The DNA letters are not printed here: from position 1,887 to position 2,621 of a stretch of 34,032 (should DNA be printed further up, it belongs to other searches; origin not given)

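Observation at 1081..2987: Translationally coupled glycosyltransferase + ParB/Srx-methyltransferase module with no obvious substrate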

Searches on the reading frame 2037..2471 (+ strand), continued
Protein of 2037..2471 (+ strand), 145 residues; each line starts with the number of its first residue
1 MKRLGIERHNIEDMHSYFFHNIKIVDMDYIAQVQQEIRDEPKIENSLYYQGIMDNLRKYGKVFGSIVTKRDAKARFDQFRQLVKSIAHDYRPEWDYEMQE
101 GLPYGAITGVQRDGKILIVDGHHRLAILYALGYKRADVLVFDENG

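Call 86: fold_search(model_id=the predicted structure, library=viral)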
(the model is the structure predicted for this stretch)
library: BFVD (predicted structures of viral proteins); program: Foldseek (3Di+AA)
matches with E <= 10: 321; with E <= 0.001: 0
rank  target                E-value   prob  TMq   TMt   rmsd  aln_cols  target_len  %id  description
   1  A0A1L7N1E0            2.5e-03  0.99  0.27  0.06  10.4        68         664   24  Putative RNA polymerase beta prime subunit [Ralstonia phage RP31]
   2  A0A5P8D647            3.4e-03  0.99  0.29  0.31   4.4        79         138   16  (no name in the UniProt tables at hand)
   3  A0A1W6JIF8            3.9e-03  1.00  0.36  0.31   6.0       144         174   14  ParB-like nuclease domain containing protein [Lactococcus phage AM6]
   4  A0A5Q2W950            5.4e-03  1.00  0.30  0.27   3.9        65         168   31  (no name in the UniProt tables at hand)
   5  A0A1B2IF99            5.4e-03  0.97  0.27  0.35  12.7        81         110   15  (no name in the UniProt tables at hand)
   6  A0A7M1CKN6            5.4e-03  0.97  0.32  0.37  10.1       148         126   14  (no name in the UniProt tables at hand)
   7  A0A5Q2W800            8.9e-03  1.00  0.47  0.39   5.7       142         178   10  (no name in the UniProt tables at hand)
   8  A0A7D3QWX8            1.2e-02  0.93  0.37  0.44  11.3       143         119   16  ParB-like nuclease protein [Fadolivirus FV1/VV64]
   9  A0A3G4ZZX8            1.3e-02  0.91  0.33  0.21   8.7       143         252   12  ParB/Sulfiredoxin domain-containing protein [Faunusvirus sp.]
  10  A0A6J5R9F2            1.9e-02  0.99  0.31  0.22   3.5        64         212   22  ParB/Sulfiredoxin [uncultured Caudovirales phage]
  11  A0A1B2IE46            1.9e-02  0.66  0.21  0.24  10.6        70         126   20  ParB/Sulfiredoxin domain-containing protein [Erwinia phage vB_EamM_Kwan]
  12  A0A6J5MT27            2.2e-02  0.99  0.39  0.23   5.8       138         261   12  ParB/Sulfiredoxin [uncultured Caudovirales phage]
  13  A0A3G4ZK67            2.2e-02  0.92  0.37  0.44  10.2       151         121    9  ParB/Sulfiredoxin domain-containing protein [Terrestrivirus sp.]
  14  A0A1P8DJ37            2.3e-02  0.60  0.34  0.31  14.2       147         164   14  (no name in the UniProt tables at hand)
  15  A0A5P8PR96            2.5e-02  0.93  0.34  0.20   6.7       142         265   13  ParB/Spo0J HTH domain-containing protein [Vibrio phage phi50-12]
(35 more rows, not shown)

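Call 105: find_encoding_contigs(protein=P0123, flank=8000, max_places=2)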
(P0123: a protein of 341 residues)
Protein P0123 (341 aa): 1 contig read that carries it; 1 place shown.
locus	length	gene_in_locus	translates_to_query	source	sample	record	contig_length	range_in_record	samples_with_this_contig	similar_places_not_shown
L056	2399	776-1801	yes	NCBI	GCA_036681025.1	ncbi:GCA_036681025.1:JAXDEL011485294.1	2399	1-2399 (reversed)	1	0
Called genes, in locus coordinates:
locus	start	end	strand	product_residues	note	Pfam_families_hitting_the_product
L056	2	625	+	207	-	?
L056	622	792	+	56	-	-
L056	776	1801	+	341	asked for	PF01522:Polysacc_deac_1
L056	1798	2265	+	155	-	-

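Call 106: find_encoding_contigs(protein=P0121, flank=8000, max_places=2)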
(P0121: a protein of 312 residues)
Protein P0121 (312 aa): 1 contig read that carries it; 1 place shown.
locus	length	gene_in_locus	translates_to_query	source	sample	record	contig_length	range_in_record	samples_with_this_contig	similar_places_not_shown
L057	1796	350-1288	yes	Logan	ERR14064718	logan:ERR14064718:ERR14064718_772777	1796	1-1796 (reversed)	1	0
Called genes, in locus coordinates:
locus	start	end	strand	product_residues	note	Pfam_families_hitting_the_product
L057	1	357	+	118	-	?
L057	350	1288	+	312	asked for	PF08241:Methyltransf_11, PF08242:Methyltransf_12 (faint), PF13649:Methyltransf_25, PF13847:Methyltransf_31 (weak)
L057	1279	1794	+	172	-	?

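Call 111: find_related_loci(query=A8, collection=metagenome_contigs, flank=5000)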
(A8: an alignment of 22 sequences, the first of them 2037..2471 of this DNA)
Query A8 (145 aa) in metagenome_contigs; peptide patterns used: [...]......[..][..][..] (x = any residue, [..] = any of these).
273 stretches matched a pattern; 12 encode a relative of the query (tblastn E <= 1e-3); 12 distinct loci.
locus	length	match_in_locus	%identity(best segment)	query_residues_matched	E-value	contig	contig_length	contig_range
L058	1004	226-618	37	11-142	1e-27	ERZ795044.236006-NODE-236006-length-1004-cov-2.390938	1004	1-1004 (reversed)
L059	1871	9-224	50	73-143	2e-19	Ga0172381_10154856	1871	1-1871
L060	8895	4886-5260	32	11-141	3e-15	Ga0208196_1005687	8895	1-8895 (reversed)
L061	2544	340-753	35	10-142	2e-14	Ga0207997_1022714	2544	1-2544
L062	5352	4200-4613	35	10-142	2e-14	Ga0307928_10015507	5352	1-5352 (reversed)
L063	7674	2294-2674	31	11-142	1e-14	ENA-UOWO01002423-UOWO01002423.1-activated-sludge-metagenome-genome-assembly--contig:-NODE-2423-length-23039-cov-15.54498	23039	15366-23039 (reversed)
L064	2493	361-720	34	11-134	4e-14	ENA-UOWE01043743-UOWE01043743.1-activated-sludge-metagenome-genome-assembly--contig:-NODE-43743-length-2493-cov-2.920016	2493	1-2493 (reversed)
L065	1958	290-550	33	55-143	7e-7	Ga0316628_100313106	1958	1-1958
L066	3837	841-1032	31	67-139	3e-6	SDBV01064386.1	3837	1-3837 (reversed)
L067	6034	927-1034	50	110-143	3e-6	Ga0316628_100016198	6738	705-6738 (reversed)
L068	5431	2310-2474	39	86-143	1e-5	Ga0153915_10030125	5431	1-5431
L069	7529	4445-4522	50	117-142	2e-5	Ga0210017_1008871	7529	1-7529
